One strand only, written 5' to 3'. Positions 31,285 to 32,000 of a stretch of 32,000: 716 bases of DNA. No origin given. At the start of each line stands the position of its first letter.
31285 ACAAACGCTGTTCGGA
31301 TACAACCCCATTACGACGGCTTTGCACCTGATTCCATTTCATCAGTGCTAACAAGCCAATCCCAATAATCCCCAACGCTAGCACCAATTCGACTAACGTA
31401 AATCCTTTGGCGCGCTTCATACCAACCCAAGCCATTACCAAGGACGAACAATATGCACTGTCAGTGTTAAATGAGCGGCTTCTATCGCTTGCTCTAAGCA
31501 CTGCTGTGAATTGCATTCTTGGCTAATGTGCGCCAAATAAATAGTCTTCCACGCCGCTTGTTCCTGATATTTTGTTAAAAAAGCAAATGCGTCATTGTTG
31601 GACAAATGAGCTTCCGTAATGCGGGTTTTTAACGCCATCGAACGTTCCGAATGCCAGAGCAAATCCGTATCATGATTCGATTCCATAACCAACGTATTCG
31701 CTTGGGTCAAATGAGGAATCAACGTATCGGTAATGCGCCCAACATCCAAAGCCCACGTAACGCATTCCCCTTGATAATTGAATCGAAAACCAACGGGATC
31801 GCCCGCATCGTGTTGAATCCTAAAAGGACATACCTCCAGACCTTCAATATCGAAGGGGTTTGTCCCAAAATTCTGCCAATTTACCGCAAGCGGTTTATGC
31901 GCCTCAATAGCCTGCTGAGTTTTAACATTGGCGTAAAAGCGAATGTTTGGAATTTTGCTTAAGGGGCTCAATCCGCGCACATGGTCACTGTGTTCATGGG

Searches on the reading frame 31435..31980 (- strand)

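Call 68: search_protein_families(library=pfam, proteins=[window:31435-31980:-], max_evalue=0.0001)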
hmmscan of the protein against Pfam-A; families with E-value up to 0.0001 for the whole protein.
window:31435-31980:- (181 aa): 1 family
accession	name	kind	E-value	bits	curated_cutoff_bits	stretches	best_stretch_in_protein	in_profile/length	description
PF12706.13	Lactamase_B_2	-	5.5e-07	29.8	27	1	12-142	57-194/200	Beta-lactamase superfamily domain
